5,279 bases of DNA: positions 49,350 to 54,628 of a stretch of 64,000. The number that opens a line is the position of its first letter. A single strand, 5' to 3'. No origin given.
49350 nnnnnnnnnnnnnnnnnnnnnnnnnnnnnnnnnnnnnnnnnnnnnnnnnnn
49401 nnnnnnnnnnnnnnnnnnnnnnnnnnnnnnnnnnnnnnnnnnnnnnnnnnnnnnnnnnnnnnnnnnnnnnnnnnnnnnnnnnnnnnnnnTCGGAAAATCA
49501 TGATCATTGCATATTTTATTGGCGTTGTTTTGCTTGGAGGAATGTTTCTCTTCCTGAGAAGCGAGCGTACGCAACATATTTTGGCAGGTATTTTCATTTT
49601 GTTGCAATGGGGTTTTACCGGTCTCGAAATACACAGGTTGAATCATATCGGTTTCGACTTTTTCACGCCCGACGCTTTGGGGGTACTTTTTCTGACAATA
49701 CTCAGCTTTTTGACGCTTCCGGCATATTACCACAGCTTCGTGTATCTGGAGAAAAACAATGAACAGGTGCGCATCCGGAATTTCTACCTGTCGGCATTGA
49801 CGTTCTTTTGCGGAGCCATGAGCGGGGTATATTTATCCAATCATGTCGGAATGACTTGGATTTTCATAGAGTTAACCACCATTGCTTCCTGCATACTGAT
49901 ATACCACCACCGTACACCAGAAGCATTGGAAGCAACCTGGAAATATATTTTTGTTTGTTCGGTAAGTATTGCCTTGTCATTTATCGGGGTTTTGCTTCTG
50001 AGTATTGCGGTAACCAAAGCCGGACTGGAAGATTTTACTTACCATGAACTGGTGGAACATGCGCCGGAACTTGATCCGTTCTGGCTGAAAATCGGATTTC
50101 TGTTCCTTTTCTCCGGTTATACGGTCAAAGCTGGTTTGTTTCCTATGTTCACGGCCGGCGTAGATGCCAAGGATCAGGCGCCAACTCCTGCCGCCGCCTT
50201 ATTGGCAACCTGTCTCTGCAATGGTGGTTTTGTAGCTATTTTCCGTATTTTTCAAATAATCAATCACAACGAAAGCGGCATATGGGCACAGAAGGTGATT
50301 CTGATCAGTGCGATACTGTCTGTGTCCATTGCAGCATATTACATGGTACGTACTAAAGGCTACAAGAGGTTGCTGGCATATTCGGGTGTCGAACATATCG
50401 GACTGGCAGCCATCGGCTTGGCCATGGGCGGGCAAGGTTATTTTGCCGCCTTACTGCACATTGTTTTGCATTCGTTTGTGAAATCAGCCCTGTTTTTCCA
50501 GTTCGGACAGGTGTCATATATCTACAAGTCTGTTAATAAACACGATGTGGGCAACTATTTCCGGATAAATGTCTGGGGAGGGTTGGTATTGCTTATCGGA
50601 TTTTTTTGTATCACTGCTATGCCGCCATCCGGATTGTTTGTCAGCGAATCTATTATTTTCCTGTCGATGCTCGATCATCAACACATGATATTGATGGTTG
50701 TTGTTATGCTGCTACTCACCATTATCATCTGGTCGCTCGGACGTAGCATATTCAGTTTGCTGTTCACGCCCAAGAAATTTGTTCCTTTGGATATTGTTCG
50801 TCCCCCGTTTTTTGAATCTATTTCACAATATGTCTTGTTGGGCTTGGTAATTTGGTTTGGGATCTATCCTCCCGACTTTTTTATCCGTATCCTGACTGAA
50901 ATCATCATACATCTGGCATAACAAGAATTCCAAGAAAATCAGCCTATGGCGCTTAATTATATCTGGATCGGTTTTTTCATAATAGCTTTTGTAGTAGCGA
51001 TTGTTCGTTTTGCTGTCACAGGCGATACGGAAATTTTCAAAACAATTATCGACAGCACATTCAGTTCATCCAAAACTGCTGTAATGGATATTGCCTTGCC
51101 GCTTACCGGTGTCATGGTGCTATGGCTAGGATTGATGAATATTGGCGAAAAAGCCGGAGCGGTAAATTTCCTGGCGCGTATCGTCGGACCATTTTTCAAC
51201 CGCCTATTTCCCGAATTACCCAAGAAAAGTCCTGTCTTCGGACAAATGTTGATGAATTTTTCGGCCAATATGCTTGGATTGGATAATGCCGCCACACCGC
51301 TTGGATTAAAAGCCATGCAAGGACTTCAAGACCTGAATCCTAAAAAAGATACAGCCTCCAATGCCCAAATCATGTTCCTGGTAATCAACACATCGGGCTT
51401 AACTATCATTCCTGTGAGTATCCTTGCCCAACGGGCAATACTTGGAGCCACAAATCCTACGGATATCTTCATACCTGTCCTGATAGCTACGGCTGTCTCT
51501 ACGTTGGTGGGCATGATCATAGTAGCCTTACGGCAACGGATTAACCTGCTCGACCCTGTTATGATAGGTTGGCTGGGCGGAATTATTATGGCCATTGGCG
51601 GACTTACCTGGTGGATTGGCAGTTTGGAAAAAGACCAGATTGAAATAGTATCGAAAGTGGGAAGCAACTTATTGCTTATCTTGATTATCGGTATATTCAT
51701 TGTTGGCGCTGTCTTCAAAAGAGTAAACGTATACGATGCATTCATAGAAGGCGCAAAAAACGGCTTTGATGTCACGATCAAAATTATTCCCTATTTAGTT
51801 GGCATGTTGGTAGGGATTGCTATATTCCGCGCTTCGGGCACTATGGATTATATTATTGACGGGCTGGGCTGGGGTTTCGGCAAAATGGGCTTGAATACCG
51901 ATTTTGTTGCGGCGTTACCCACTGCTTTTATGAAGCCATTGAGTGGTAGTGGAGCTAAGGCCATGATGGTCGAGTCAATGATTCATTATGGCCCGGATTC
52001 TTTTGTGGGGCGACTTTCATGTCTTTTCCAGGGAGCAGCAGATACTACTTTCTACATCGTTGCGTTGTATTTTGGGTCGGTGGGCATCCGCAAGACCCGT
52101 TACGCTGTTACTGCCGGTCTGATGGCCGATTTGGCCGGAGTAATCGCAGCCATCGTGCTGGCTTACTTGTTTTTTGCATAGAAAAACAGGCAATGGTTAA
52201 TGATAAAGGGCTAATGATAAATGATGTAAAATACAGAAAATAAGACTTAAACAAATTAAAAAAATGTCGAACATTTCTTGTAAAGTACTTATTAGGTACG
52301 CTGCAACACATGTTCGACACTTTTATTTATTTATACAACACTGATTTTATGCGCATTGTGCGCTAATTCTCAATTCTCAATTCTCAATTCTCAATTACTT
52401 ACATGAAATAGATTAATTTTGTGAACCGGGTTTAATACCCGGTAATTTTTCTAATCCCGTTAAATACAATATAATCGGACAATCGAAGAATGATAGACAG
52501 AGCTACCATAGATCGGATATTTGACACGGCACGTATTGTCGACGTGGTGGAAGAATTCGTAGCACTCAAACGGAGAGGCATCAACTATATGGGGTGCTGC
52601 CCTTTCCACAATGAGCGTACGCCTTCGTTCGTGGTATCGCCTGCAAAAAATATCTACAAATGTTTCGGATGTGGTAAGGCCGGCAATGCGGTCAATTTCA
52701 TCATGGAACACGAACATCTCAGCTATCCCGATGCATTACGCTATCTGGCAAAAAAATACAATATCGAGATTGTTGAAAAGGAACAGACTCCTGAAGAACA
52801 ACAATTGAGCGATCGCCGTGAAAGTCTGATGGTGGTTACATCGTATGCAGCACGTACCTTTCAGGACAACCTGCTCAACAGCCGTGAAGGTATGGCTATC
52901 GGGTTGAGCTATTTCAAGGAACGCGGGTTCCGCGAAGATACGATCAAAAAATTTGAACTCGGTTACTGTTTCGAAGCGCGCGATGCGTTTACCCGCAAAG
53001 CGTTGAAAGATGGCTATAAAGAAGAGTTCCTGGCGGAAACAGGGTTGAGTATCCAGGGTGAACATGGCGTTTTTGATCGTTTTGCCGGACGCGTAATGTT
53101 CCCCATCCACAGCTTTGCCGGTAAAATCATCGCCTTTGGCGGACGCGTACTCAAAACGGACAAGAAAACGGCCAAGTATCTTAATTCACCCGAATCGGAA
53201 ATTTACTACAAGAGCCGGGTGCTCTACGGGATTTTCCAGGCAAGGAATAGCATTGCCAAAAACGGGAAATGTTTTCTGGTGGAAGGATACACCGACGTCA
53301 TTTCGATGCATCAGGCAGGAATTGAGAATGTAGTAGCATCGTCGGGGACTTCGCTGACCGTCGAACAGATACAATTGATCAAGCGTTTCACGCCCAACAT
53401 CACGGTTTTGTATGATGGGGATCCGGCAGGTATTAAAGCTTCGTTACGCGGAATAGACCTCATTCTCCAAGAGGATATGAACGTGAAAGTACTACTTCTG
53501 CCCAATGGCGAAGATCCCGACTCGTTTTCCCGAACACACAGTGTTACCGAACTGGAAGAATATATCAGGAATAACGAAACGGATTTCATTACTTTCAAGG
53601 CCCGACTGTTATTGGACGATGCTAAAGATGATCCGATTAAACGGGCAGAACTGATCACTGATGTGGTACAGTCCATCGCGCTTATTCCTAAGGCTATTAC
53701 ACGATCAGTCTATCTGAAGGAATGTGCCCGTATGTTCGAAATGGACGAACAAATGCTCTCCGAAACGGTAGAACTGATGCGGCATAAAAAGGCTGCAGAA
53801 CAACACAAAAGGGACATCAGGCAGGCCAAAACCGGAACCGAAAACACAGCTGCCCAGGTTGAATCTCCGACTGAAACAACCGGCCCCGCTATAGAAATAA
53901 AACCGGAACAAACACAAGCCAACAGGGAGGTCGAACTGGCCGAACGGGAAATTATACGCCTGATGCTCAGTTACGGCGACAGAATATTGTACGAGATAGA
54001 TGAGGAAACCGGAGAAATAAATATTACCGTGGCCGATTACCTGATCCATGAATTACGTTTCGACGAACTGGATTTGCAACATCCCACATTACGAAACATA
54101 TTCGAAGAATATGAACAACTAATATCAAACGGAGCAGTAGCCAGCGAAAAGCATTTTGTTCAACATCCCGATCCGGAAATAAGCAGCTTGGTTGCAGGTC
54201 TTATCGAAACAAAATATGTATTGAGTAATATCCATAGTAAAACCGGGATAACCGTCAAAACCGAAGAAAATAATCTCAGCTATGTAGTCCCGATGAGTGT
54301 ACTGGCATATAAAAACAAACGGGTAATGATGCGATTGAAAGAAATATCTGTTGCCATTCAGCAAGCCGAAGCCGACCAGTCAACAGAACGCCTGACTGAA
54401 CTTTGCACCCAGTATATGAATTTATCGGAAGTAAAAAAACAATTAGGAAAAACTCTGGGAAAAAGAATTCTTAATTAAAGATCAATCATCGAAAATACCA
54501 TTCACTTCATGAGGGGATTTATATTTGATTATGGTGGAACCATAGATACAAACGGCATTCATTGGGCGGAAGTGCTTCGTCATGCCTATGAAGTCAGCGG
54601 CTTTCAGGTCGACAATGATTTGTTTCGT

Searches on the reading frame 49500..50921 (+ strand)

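Call 28: search_protein_families(library=pfam, proteins=[window:49500-50921:+], max_evalue=0.001)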
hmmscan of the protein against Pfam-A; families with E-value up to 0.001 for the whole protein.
window:49500-50921:+ (473 aa): 1 family
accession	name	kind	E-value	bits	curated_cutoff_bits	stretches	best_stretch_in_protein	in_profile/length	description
PF00361.26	Proton_antipo_M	-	1.1e-34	120.4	21.5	1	113-403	1-288/294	NADH:quinone oxidoreductase/Mrp antiporter, TM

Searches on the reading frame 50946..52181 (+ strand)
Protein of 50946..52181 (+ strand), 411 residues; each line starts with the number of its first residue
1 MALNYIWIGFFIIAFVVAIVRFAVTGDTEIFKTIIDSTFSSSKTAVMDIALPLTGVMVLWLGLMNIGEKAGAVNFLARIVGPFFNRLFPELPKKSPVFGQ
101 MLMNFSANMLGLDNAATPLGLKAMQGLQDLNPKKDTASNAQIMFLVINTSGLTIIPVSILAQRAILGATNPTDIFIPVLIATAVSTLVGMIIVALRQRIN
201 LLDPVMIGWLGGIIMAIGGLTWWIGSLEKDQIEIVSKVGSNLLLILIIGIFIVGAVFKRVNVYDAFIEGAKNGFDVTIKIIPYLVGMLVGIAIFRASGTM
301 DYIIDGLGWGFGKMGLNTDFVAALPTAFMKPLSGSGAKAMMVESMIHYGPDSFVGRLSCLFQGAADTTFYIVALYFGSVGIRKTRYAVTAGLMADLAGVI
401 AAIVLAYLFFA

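Call 28: search_protein_families(library=pfam, proteins=[window:50946-52181:+], max_evalue=0.001)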
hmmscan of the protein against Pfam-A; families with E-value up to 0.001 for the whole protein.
window:50946-52181:+ (411 aa): 1 family
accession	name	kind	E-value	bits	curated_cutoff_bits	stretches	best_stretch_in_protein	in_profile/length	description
PF07670.19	Gate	-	8.6e-21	74.8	29.6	2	52-159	3-97/104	Nucleoside recognition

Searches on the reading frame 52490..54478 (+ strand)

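Call 28: search_protein_families(library=pfam, proteins=[window:52490-54478:+], max_evalue=0.001)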
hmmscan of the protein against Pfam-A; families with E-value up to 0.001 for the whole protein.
window:52490-54478:+ (662 aa): 7 families
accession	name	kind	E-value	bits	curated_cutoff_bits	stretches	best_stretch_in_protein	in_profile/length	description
PF01807.25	Zn_ribbon_DnaG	-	3.4e-37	126.6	24.9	1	4-97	3-96/98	CHC2 zinc finger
PF08275.17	DNAG_N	-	3.9e-36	124.4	26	1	126-251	3-127/128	DNA primase catalytic core, N-terminal domain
PF13155.12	Toprim_2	-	7.6e-22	77.9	22.1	1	262-346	1-87/88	Toprim-like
PF13662.12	Toprim_4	-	7.4e-16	58.6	25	1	262-335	4-84/85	Toprim domain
PF01751.28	Toprim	-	5.7e-11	42.9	23.1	1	262-325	3-84/96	Toprim domain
PF10410.14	DnaB_bind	-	8.8e-08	32.7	20.6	1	380-421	15-56/56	DnaB-helicase binding domain of primase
PF13362.12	Toprim_3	-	1.2e-06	29.3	27.2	1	262-350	3-92/95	Toprim domain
